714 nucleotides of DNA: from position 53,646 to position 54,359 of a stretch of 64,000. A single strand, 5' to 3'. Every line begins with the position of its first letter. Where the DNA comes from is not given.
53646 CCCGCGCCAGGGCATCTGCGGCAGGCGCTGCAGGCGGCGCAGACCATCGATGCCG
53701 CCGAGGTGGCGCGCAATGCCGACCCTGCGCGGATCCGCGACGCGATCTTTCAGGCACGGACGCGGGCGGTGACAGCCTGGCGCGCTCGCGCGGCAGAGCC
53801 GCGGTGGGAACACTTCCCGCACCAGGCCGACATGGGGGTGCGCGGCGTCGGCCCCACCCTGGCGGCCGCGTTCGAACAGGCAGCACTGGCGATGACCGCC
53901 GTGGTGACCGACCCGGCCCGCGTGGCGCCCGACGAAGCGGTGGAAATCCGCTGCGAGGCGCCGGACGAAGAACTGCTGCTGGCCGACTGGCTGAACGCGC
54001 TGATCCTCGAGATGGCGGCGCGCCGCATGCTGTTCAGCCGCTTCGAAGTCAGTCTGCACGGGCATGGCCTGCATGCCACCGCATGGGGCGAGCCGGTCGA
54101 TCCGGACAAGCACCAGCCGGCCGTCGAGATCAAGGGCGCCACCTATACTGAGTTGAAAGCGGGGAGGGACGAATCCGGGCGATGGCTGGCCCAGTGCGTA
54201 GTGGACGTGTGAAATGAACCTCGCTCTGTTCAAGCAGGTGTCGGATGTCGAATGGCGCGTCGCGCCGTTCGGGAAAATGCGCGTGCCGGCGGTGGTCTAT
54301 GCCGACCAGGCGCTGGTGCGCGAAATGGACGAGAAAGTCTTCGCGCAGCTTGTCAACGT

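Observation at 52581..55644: CCA-adding enzyme fused in frame to an archease domain and translationally coupled to a long-type RtcB RNA ligase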

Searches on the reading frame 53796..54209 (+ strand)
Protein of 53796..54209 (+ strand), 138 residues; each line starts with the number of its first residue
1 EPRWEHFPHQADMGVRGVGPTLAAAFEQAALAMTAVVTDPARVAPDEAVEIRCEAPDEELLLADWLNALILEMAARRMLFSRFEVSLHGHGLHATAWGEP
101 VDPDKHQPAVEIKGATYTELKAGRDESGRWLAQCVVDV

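Call 10: find_homologous_proteins(query=window:53796-54209:+, max_evalue=0.00001)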
Query window:53796-54209:+ (138 aa): 7992 proteins with E <= 0.00001 among 8000 candidates; the best 120 are listed.
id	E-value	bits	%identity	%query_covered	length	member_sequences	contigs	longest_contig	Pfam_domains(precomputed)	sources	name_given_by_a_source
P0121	6.5e-77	274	87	100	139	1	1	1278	PF01951.22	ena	-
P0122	7.2e-74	264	88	99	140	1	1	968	PF01951.22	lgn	-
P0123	1.3e-73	264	87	98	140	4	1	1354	PF01951.22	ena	-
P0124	2.9e-73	262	84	98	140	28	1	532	PF01951.22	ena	-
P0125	8.0e-73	261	84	98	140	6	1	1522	PF01951.22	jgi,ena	-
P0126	1.7e-72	260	88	99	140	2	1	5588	PF01951.22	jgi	-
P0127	5.2e-72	258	86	99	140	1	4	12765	PF01951.22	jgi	jgi:tRNA nucleotidyltransferase (CCA-adding enzyme)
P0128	9.2e-72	258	87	99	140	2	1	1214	PF01951.22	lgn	-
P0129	2.6e-71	256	86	98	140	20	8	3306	PF01951.22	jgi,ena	jgi:tRNA nucleotidyltransferase (CCA-adding enzyme)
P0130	3.3e-71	256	85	99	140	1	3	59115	PF01951.22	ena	-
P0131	7.1e-71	255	85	99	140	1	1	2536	PF01951.22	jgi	jgi:tRNA nucleotidyltransferase (CCA-adding enzyme)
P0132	7.3e-71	255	84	100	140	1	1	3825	PF01951.22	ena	-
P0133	1.1e-70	254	87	99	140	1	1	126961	PF01951.22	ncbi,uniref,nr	ncbi:archease [Thiobacillus denitrificans]|uniref:Archease n=1 Tax=Thiobacillus denitrificans TaxID=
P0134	1.2e-70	254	87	99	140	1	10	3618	PF01951.22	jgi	-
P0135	2.1e-70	253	84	100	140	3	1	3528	PF01951.22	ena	-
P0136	2.2e-70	253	86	99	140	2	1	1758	PF01951.22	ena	-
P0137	2.2e-70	253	86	99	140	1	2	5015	PF01951.22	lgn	-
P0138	2.6e-70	253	85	99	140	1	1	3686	PF01951.22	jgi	jgi:tRNA nucleotidyltransferase (CCA-adding enzyme)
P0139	2.7e-70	253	84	98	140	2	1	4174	PF01951.22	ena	-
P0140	2.7e-70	253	83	100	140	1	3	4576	PF01951.22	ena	-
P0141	2.7e-70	253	83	100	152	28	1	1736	PF01951.22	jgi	-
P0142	3.3e-70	253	87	98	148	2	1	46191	PF01951.22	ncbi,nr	ncbi:MAG: archease [Thiobacillus sp.]|nr:archease [Thiobacillus sp.]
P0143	3.4e-70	252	84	99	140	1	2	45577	PF01951.22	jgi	jgi:tRNA nucleotidyltransferase (CCA-adding enzyme)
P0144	3.8e-70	252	84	99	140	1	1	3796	PF01951.22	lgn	-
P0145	3.8e-70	252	85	99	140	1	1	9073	PF01951.22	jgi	jgi:tRNA nucleotidyltransferase (CCA-adding enzyme)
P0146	4.0e-70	252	86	99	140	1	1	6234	PF01951.22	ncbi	-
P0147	4.0e-70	252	84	98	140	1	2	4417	PF01951.22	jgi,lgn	-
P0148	4.8e-70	252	85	99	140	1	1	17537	PF01951.22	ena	-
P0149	5.0e-70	252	83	100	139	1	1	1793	PF01951.22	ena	-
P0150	5.0e-70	252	83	100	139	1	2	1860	PF01951.22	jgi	jgi:tRNA nucleotidyltransferase (CCA-adding enzyme)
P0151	8.0e-70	251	83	100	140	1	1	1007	PF01951.22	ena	-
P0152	8.2e-70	251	84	98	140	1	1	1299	PF01951.22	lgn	-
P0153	1.0e-69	251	83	99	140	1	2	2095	PF01951.22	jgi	jgi:tRNA nucleotidyltransferase (CCA-adding enzyme)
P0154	1.0e-69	251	84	98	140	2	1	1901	PF01951.22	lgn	-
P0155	1.1e-69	251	83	100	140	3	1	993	PF01951.22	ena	-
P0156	1.1e-69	251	85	99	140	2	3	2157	PF01951.22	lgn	-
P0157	1.2e-69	251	85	99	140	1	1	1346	PF01951.22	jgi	-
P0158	1.2e-69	251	83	100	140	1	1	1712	PF01951.22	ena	-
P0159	1.5e-69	250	82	100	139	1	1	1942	PF01951.22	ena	-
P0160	1.6e-69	250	84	98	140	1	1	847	PF01951.22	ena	-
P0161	1.6e-69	250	85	99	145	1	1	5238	PF01951.22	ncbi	ncbi:MAG TPA: archease [Thiobacillus sp.]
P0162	1.7e-69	250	85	99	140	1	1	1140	PF01951.22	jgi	jgi:tRNA nucleotidyltransferase (CCA-adding enzyme)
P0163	1.8e-69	250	82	99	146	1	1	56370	PF01951.22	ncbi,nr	ncbi:MAG: archease [Betaproteobacteria bacterium]|nr:archease [Betaproteobacteria bacterium]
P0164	1.9e-69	250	84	99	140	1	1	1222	PF01951.22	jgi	jgi:tRNA nucleotidyltransferase (CCA-adding enzyme)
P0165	2.6e-69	250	85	98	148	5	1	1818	PF01951.22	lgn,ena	-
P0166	3.0e-69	249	85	99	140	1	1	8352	PF01951.22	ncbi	ncbi:MAG: archease [Thiobacillus sp.]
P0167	3.3e-69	249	85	99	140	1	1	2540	PF01951.22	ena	-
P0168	3.6e-69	249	83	99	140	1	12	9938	PF01951.22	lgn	-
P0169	3.8e-69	249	83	99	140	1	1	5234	PF01951.22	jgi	jgi:tRNA nucleotidyltransferase (CCA-adding enzyme)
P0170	4.1e-69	249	83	99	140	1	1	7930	PF01951.22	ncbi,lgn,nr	ncbi:MAG TPA: archease [Thiobacillus sp.]|nr:archease [Thiobacillus sp.]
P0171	4.3e-69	249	86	96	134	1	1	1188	PF01951.22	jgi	jgi:tRNA nucleotidyltransferase (CCA-adding enzyme)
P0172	4.7e-69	249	85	99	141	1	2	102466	PF01951.22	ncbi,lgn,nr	ncbi:MAG: archease [Thiobacillus sp.]|nr:archease [Thiobacillus sp.]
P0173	5.9e-69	248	85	99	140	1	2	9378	PF01951.22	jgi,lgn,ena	-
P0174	6.5e-69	248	86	98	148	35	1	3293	PF01951.22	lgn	-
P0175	7.1e-69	248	84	99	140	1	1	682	PF01951.22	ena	-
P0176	1.1e-68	248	84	98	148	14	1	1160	PF01951.22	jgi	-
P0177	1.1e-68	248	84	98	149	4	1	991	PF01951.22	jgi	-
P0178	1.3e-68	247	83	98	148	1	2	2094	PF01951.22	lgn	-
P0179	1.6e-68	247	84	99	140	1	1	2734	PF01951.22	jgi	jgi:tRNA nucleotidyltransferase (CCA-adding enzyme)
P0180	1.9e-68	247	84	99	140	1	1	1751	PF01951.22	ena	-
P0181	1.9e-68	247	83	98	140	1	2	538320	PF01951.22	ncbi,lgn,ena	-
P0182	2.1e-68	247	86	98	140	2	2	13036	PF01951.22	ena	-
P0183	2.3e-68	247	84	98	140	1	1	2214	PF01951.22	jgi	jgi:tRNA nucleotidyltransferase (CCA-adding enzyme)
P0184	2.4e-68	246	82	100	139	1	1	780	PF01951.22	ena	-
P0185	2.5e-68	246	83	100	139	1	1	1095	PF01951.22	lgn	-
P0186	2.5e-68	246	82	99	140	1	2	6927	PF01951.22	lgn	-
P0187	2.6e-68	246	84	98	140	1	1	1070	PF01951.22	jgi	-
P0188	2.9e-68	246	83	100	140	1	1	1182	PF01951.22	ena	-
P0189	3.1e-68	246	85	99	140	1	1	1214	PF01951.22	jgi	jgi:tRNA nucleotidyltransferase (CCA-adding enzyme)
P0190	3.5e-68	246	82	100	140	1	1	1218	PF01951.22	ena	-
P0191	4.0e-68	246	84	98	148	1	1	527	PF01951.22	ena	-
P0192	4.2e-68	246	79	99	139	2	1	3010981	PF01951.22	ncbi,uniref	ncbi:archease [Thiobacillus sedimenti]|uniref:archease n=1 Tax=Thiobacillus sedimenti TaxID=3110231 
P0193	4.6e-68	246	84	98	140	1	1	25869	PF01951.22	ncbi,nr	ncbi:MAG: archease [Sulfuricella sp.]|nr:archease [Sulfuricella sp.]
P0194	4.7e-68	246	84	98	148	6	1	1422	PF01951.22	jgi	jgi:tRNA nucleotidyltransferase (CCA-adding enzyme)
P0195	5.8e-68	245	83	99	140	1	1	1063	PF01951.22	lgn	-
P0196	5.9e-68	245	83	99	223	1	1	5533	PF01951.22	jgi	jgi:tRNA nucleotidyltransferase (CCA-adding enzyme)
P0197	5.9e-68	245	84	98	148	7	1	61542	PF01951.22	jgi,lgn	jgi:tRNA nucleotidyltransferase (CCA-adding enzyme)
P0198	6.0e-68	245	84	98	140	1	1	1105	PF01951.22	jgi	jgi:tRNA nucleotidyltransferase (CCA-adding enzyme)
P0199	7.0e-68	245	85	99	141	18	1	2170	PF01951.22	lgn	-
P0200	7.6e-68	245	85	99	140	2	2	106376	PF01951.22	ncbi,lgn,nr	ncbi:MAG: archease [Thiobacillus sp.]|nr:archease [Thiobacillus sp.] MDP2979472.1 archease [Thiobaci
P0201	8.2e-68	245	80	100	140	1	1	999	PF01951.22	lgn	-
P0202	9.1e-68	245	84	98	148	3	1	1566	PF01951.22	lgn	-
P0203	1.1e-67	244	85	98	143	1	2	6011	PF01951.22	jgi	jgi:tRNA nucleotidyltransferase (CCA-adding enzyme)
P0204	1.2e-67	244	80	100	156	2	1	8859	PF01951.22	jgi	jgi:tRNA nucleotidyltransferase (CCA-adding enzyme)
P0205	1.2e-67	244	84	98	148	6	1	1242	PF01951.22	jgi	jgi:tRNA nucleotidyltransferase (CCA-adding enzyme)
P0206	1.3e-67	244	81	98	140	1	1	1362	PF01951.22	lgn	-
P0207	1.8e-67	244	85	99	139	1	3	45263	PF01951.22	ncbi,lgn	ncbi:MAG: archease [Thiobacillus sp.]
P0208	2.1e-67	243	81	98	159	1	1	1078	PF01951.22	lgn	-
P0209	2.5e-67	243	84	98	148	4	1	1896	PF01951.22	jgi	jgi:tRNA nucleotidyltransferase (CCA-adding enzyme)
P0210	3.2e-67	243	85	96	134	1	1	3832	PF01951.22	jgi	jgi:tRNA nucleotidyltransferase (CCA-adding enzyme)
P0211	3.7e-67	243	82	98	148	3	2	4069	PF01951.22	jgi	jgi:tRNA nucleotidyltransferase (CCA-adding enzyme)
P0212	3.9e-67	243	81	100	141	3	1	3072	PF01951.22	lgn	-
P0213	3.9e-67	243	82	98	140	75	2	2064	PF01951.22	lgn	-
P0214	4.3e-67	242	83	99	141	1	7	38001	PF01951.22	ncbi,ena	-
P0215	4.7e-67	242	82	99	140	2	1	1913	PF01951.22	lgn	-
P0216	4.9e-67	242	81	98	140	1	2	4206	PF01951.22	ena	-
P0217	6.1e-67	242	84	98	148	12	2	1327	PF01951.22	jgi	-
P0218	1.0e-66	241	82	100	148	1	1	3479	PF01951.22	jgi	jgi:tRNA nucleotidyltransferase (CCA-adding enzyme)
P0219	1.4e-66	241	81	98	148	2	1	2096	PF01951.22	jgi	jgi:tRNA nucleotidyltransferase (CCA-adding enzyme)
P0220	1.5e-66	241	82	98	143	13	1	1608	PF01951.22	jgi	-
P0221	2.1e-66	240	79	98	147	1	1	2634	PF01951.22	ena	-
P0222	2.1e-66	240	81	98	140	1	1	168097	PF01951.22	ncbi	ncbi:MAG: archease [Thiobacillus sp.]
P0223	2.9e-66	240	83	98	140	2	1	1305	PF01951.22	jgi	-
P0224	3.3e-66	240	81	98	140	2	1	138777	PF01951.22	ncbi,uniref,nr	ncbi:hypothetical protein SCT_0512 [Sulfuricella sp. T08]|uniref:archease n=1 Tax=Sulfuricella sp. T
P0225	3.4e-66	240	81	98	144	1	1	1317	PF01951.22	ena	-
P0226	3.4e-66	240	83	100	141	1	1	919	PF01951.22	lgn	-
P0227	3.5e-66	239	81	98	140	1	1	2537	PF01951.22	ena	-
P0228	4.0e-66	239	81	98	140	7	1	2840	PF01951.22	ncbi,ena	-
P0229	5.0e-66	239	82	98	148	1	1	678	PF01951.22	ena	-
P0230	5.7e-66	239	81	98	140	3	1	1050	PF01951.22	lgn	-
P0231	6.0e-66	239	83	98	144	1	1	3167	PF01951.22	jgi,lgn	-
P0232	6.3e-66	239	83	96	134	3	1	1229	PF01951.22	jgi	jgi:tRNA nucleotidyltransferase (CCA-adding enzyme)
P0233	7.3e-66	238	81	98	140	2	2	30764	PF01951.22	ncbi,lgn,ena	-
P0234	8.4e-66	238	80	100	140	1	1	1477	PF01951.22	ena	-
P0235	9.1e-66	238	82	98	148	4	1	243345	PF01951.22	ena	-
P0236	1.8e-65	237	78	98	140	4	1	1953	PF01951.22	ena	-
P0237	1.9e-65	237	79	98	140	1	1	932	PF01951.22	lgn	-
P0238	3.0e-65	236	79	99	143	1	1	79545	PF01951.22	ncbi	ncbi:MAG: archease [Pseudomonadota bacterium]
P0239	3.2e-65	236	81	98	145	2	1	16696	PF01951.22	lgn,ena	-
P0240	4.1e-65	236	79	100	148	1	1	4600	PF01951.22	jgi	-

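Call 12: find_encoding_contigs(protein=P0192, flank=5000, max_places=2)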
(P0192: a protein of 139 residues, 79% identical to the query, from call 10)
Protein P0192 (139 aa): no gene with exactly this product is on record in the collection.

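Call 13: find_encoding_contigs(protein=P0143, flank=5000, max_places=2)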
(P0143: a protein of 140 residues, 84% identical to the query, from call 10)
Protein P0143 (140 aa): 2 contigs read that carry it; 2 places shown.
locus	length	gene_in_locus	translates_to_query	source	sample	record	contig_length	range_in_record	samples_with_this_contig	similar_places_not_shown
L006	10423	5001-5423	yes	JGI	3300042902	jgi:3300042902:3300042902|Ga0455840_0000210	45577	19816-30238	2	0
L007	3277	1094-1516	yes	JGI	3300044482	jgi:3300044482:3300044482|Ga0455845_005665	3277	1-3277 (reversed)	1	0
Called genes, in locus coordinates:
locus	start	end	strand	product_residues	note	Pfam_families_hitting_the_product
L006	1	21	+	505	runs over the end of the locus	PF00291:PALP, PF00585:Thr_dehydrat_C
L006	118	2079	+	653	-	PF14718:SLT_L, PF01464:SLT, PF27553:SLT_superhelical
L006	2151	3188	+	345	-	PF01073:3Beta_HSD, PF01370:Epimerase, PF03435:Sacchrp_dh_NADP (weak), PF04321:RmlD_sub_bind (faint), PF05368:NmrA, PF13460:NAD_binding_10, PF16363:GDP_Man_Dehyd (weak)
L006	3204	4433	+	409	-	PF01743:PolyA_pol, PF12627:PolyA_pol_RNAbd, PF01966:HD (faint)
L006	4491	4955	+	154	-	-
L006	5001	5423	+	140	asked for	PF01951:Archease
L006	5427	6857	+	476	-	PF01139:RtcB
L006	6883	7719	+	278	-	PF00970:FAD_binding_6 (weak), PF00175:NAD_binding_1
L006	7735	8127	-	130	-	-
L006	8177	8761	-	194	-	PF13441:Gly-zipper_YMGG, PF05433:Rick_17kDa_Anti, PF13488:Gly-zipper_Omp (weak)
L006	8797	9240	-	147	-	-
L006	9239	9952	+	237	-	PF00072:Response_reg, PF00486:Trans_reg_C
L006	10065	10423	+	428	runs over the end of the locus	PF00672:HAMP, PF26769:HAMP_PhoQ (weak), PF00512:HisKA, PF13581:HATPase_c_2, PF02518:HATPase_c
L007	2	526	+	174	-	?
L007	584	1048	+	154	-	-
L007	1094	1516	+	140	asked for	PF01951:Archease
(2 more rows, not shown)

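Call 14: find_encoding_contigs(protein=P0224, flank=5000, max_places=2)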
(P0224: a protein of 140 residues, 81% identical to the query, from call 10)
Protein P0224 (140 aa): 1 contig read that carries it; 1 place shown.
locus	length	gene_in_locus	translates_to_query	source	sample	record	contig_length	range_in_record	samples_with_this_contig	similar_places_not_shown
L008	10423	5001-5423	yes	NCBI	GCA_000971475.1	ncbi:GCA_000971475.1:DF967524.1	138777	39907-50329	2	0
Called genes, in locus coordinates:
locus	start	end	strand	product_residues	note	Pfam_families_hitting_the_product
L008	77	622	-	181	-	PF13291:ACT_4 (faint), PF01842:ACT (faint), PF13740:ACT_6, PF22629:ACT_AHAS_ss (faint)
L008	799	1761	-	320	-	PF00140:Sigma70_r1_2, PF04542:Sigma70_r2, PF04539:Sigma70_r3, PF04545:Sigma70_r4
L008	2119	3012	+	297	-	PF00480:ROK, PF02685:Glucokinase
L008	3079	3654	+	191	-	PF00717:Peptidase_S24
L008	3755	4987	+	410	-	PF00817:IMS, PF11799:IMS_C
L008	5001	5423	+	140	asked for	PF01951:Archease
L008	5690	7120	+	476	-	PF01139:RtcB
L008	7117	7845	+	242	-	PF01904:DUF72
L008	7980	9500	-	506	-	PF13188:PAS_8 (faint), PF13426:PAS_9, PF00989:PAS, PF08448:PAS_4, PF08447:PAS_3, PF00990:GGDEF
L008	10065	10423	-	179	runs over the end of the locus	-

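Call 15: find_encoding_contigs(protein=P0133, flank=5000, max_places=2)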
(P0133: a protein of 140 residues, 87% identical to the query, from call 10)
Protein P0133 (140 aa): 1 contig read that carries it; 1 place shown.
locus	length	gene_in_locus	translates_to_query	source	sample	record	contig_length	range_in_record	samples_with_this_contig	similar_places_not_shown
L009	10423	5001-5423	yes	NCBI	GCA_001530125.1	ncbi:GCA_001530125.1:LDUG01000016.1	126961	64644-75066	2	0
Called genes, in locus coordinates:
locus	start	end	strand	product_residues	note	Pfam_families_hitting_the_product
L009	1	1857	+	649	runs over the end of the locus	PF14718:SLT_L, PF01464:SLT, PF27553:SLT_superhelical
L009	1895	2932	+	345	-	PF01073:3Beta_HSD, PF01370:Epimerase, PF03435:Sacchrp_dh_NADP (weak), PF04321:RmlD_sub_bind (faint), PF05368:NmrA, PF13460:NAD_binding_10, PF16363:GDP_Man_Dehyd (weak)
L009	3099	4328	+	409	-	PF01743:PolyA_pol, PF12627:PolyA_pol_RNAbd, PF01966:HD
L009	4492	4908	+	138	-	-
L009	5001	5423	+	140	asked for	PF01951:Archease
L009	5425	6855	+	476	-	PF01139:RtcB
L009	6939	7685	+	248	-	PF00970:FAD_binding_6 (weak), PF00175:NAD_binding_1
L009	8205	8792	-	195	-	PF13441:Gly-zipper_YMGG, PF05433:Rick_17kDa_Anti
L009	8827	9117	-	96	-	-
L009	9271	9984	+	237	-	PF00072:Response_reg, PF00486:Trans_reg_C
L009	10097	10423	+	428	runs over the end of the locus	PF00672:HAMP, PF26769:HAMP_PhoQ (weak), PF00512:HisKA, PF13581:HATPase_c_2 (weak), PF02518:HATPase_c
